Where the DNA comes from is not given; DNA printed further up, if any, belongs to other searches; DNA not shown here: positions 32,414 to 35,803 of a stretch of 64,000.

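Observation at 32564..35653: Single ORF fusing a Zn-metallopeptidase, a TolB-like PD40 propeller and an Omp85-type outer-membrane barrel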

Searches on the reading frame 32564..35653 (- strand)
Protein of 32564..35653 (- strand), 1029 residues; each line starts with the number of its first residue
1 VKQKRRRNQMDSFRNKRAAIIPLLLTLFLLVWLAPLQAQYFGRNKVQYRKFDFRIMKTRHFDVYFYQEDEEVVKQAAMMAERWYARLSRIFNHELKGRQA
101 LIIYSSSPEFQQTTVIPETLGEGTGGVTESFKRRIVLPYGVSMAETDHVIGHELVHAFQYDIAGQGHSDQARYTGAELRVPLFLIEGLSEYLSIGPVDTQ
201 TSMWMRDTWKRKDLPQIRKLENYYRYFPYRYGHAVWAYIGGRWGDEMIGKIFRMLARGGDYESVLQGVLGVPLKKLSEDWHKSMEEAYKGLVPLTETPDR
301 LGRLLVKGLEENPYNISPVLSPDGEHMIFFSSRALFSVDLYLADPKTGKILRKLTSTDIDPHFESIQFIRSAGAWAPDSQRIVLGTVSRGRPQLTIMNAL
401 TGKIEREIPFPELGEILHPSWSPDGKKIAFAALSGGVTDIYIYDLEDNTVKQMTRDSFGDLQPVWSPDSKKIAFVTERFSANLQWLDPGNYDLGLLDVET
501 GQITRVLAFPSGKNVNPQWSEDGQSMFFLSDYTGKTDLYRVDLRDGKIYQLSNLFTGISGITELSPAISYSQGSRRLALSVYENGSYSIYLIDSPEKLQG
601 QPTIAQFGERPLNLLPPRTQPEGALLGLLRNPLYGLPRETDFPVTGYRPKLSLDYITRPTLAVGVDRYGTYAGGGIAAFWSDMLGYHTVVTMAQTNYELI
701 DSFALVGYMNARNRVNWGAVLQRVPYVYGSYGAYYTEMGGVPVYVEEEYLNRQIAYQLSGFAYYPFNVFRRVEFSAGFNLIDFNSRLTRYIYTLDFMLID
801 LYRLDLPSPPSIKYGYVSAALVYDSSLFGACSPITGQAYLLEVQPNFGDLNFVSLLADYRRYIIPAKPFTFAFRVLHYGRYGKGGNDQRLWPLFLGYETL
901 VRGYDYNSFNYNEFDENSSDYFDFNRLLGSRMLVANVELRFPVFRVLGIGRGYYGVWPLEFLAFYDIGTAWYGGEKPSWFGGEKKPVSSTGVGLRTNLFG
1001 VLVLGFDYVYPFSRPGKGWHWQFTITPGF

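Call 3: search_protein_families(library=pfam, proteins=[window:32564-35653:-], max_evalue=1)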
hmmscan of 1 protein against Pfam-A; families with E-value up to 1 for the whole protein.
window:32564-35653:- (1029 aa): 8 families
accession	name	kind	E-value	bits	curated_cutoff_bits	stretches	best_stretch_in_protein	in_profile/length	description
PF07676.18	PD40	-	8.3e-22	77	20.9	4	414-442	9-38/38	WD40-like Beta Propeller Repeat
PF00930.27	DPPIV_N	-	1e-07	31.4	22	1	439-477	24-62/354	Dipeptidyl peptidase IV (DPP IV) N-terminal region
PF13485.12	Peptidase_MA_2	-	4.4e-07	30.3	32.4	1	88-284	10-199/201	Peptidase MA superfamily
PF25174.1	Beta-prop_THOC3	-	9.3e-06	25.3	305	1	374-444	95-160/272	THOC3 beta-propeller domain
PF19527.4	DUF6055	-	0.01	15.3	27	1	143-256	125-230/417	Family of unknown function (DUF6055)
PF24797.1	Beta-prop_WDR35_TULP_N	-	0.032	13.8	80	1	417-455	160-195/332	WDR35/TULP4 N-terminal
PF04450.18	BSP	-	0.04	14.2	23.8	1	144-206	100-147/207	Peptidase of plants and bacteria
PF23775.1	Beta-prop_RIG_2nd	-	0.11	12.3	80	0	414-455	38-76/278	RIG second beta-propeller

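Call 4: search_protein_families(library=ncbifam, proteins=[window:32564-35653:-], max_evalue=1)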
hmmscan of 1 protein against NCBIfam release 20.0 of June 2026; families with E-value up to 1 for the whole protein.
window:32564-35653:- (1029 aa): 10 families
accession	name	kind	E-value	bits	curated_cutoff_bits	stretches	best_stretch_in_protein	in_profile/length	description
TIGR02800.1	propeller_TolB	equivalog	1.9e-38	132.5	343.15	3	374-479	197-300/418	Tol-Pal system beta propeller repeat protein TolB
NF002183.0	PRK01029.1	equivalog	3.1e-18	66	405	2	372-476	285-389/429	Tol-Pal system protein TolB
NF053518.1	DipepPtdsDpp5Prph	equivalog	7.3e-18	64.4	900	1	412-556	193-342/655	dipeptidyl-peptidase Dpp5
NF003124.0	PRK04043.1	equivalog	4.1e-13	48.9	428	2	375-480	195-299/419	Tol-Pal system protein TolB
NF033523.0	lasso_peptidase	equivalog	9.6e-13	47.7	400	2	417-478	91-152/638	Atxe2 family lasso peptide isopeptidase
NF047779.1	Omp85_fam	subfamily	0.00012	21.7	200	1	925-1009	331-407/423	Omp85 family outer membrane protein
NF033876.2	flagella_HExxH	equivalog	0.0014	18.1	205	1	142-270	125-246/384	flagellinolysin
TIGR02171.1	Fb_sc_TIGR02171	subfamily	0.072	11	544.35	1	415-450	351-389/912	TIGR02171 family lipoprotein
NF038145.1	Hvo_1808_fam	equivalog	0.17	11.1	200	1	113-193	98-181/432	Hvo_1808 family surface protein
NF052279.1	lipo_TamL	exception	0.2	10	400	1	900-1021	611-727/747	translocation and assembly module lipoprotein TamL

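Call 8: search_solved_structures(query=window:32564-35653:-, max_evalue=1)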
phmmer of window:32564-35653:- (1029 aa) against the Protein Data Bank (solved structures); distinct sequences matched with E-value up to 1: 24.
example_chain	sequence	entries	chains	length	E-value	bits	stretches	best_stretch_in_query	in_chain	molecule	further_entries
4jml_A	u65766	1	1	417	1.6e-17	65.7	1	372-557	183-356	Protein TolB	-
7mx5_A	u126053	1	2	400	1.6e-17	65.7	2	373-478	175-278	Tol-Pal system protein TolB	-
6pnv_A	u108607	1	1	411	1.8e-17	65.5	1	372-557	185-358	Tol-Pal system protein TolB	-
7nst_E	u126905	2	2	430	1.8e-17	65.5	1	372-557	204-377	Tol-Pal system protein TolB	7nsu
1crz_A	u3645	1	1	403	2e-17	65.4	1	372-557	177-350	TOLB PROTEIN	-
2w8b_B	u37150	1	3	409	2.1e-17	65.3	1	372-557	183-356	PROTEIN TOLB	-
2hqs_A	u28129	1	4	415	2.1e-17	65.3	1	372-557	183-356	Protein tolB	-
2w8b_A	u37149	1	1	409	2.1e-17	65.3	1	372-557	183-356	PROTEIN TOLB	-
3iax_A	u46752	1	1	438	2.4e-17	65.1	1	372-557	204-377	Protein tolB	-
1c5k_A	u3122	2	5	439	2.5e-17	65.1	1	372-557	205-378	PROTEIN (TOLB PROTEIN) | PROTEIN TOLB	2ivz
4r40_A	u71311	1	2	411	4.2e-17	64.3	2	348-548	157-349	Protein TolB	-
4pwz_A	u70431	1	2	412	4.2e-17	64.3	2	347-477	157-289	Protein TolB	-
2ojh_A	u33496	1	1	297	1.1e-08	36.5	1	419-529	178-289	Uncharacterized protein Atu1656/AGR_C_3050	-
8wt1_A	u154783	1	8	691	1.9e-06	29.1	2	390-544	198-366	S9 family peptidase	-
5yzm_A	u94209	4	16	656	0.00015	22.7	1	417-477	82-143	Acyl-peptide hydrolase, putative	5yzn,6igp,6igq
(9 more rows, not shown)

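Call 9: find_homologous_proteins(query=window:32564-35653:-, max_evalue=0.00001)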
Query window:32564-35653:- (1029 aa): 7999 proteins with E <= 0.00001 among 8000 candidates; the best 120 are listed.
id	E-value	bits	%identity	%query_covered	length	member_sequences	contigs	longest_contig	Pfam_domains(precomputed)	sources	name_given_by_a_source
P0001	0.0e+0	2314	97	99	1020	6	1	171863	PF25174.2,PF26549.1,PF00930.28,PF26550.2,PF07676.19,PF13485.12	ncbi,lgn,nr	ncbi:MAG: peptidase S9 [Candidatus Saccharicenans sp.]|nr:peptidase S9 [Candidatus Saccharicenans sp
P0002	0.0e+0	2027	84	97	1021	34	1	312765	PF26549.1,PF00930.28,PF26550.2,PF07676.19,PF01103.30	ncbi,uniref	ncbi:MAG: BamA/TamA family outer membrane protein [Candidatus Saccharicenans sp.]|uniref:BamA/TamA f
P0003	0.0e+0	1982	81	99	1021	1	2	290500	PF26549.1,PF00930.28,PF26550.2,PF07676.19,PF13485.12,PF01103.30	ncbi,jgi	-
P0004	0.0e+0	1974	82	97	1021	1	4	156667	PF26549.1,PF00930.28,PF26550.2,PF07676.19,PF01103.30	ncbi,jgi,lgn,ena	-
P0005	0.0e+0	1958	81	97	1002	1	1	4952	PF26549.1,PF00930.28,PF26550.2,PF07676.19,PF01103.30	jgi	jgi:WD40 repeat protein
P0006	0.0e+0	1944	79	100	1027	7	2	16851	PF25174.2,PF26549.1,PF00930.28,PF26550.2,PF07676.19,PF01103.30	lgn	-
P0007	0.0e+0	1924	78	99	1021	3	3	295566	PF26549.1,PF00930.28,PF26550.2,PF07676.19,PF01103.30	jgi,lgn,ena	-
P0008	0.0e+0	1924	82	95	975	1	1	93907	PF26549.1,PF00930.28,PF26550.2,PF07676.19,PF13485.12,PF01103.30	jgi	-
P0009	0.0e+0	1912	82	95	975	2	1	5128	PF26549.1,PF00930.28,PF26550.2,PF07676.19,PF01103.30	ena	-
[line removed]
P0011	0.0e+0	1903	77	99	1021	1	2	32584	PF26549.1,PF00930.28,PF26550.2,PF07676.19,PF01103.30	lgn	-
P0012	0.0e+0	1886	77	99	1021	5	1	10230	PF26549.1,PF00930.28,PF26550.2,PF07676.19,PF13485.12,PF01103.30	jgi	-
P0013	0.0e+0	1852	77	97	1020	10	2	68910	PF25174.2,PF26549.1,PF00930.28,PF26550.2,PF07676.19,PF13485.12,PF01103.30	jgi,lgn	jgi:Tol biopolymer transport system component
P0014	0.0e+0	1850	77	97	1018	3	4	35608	PF25174.2,PF26549.1,PF00930.28,PF26550.2,PF07676.19,PF13485.12,PF01103.30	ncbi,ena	ncbi:MAG: BamA/TamA family outer membrane protein [Candidatus Saccharicenans sp.]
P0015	0.0e+0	1844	76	98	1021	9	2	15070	PF25174.2,PF26549.1,PF00930.28,PF26550.2,PF07676.19,PF01103.30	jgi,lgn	jgi:hypothetical protein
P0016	0.0e+0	1844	76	97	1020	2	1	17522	PF25174.2,PF26549.1,PF00930.28,PF26550.2,PF07676.19,PF13485.12,PF01103.30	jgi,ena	-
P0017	0.0e+0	1833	76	97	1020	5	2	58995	PF25174.2,PF26549.1,PF00930.28,PF26550.2,PF07676.19,PF13485.12,PF01103.30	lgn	-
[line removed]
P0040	0.0e+0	1423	59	98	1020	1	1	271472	PF25174.2,PF26549.1,PF00930.28,PF26550.2,PF07676.19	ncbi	-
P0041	0.0e+0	1419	59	99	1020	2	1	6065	PF01752.24,PF25174.2,PF26549.1,PF00930.28,PF26550.2,PF07676.19,PF13485.12,PF01103.30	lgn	-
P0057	0.0e+0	1384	58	99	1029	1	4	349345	PF01752.24,PF26549.1,PF00930.28,PF26550.2,PF07676.19,PF13485.12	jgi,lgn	-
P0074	0.0e+0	1376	59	98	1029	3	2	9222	PF25174.2,PF26549.1,PF00930.28,PF26550.2,PF07676.19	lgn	-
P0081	0.0e+0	1371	59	98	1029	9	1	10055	PF25174.2,PF26549.1,PF00930.28,PF26550.2,PF07676.19,PF13485.12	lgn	-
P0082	0.0e+0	1371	59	99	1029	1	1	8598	PF01752.24,PF26549.1,PF00930.28,PF26550.2,PF07676.19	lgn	-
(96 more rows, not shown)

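Call 22: predict_structure(alignment_id=A1)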
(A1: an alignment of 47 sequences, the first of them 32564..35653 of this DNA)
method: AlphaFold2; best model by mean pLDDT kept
length: 1029 residues; sequences in the alignment: 47
mean_pLDDT: 79.1   pTM: 0.63
mean pLDDT of the five models: 79.1, 78.2, 74.4, 73.6, 72.8
residues with pLDDT >= 90: 307; 70-90: 499; 50-70: 127; < 50: 96
segments of 3 or more residues with pLDDT < 50: 1-5, 9-11, 34-51, 107-132, 168-177, 359-366, 651-673
pLDDT, mean of each block of 10 residues (from residue 1): 46 59 74 40 35 73 73 83 85 77 56 31 31 58 80 81 60 49 85 85 90 88 78 91 85 78 89 92 89 86 90 88 93 71 91 72 50 86 79 87 89 82 94 79 93 84 93 93 82 94 89 91 93 90 90 88 84 93 91 89 65 79 67 71 70 41 44 57 64 75 84 79 81 79 83 91 80 92 89 85 87 93 78 82 93 95 89 94 86 79 73 76 86 93 88 81 94 86 90 83 82 85 66
secondary structure, 60 per line:
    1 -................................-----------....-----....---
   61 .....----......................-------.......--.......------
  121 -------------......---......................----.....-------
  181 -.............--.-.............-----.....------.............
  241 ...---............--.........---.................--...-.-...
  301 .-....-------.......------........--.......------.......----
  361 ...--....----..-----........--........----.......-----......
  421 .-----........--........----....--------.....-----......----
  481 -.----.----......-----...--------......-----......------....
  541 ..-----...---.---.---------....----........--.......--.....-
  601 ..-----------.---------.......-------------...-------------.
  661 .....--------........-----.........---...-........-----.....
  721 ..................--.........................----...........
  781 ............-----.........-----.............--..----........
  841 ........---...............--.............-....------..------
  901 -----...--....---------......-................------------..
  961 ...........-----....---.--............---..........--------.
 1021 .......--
elements in order (helices of 4 or more, strands of 3 or more residues): H2-33 H45-48 E54-57 E61-65 H70-91 E99-105 H108-114 E134-139 H143-164 H169-173 H182-194 H199-211 H217-221 H228-243 H247-258 H261-269 H273-289 H298-301 E303-306 E314-320 E327-334 E337-343 E350-356 H366-369 E381-388 E391-398 E403-409 E415-421 E427-434 E437-444 E449-452 E461-465 E471-476 E492-497 E503-505 E514-519 E525-530 E537-542 E548-550 E568-571 E576-583 E586-592 H595-599 H624-630 E644-646 E660-665 E674-681 E687-695 E703-710 E716-738 E741-765 E770-792 E798-806 E812-824 E833-848 E852-866 E869-881 H883-886 H911-914 H924-927 E931-942 H943-946 E959-971 E987-998 E1002-1011 E1020-1027
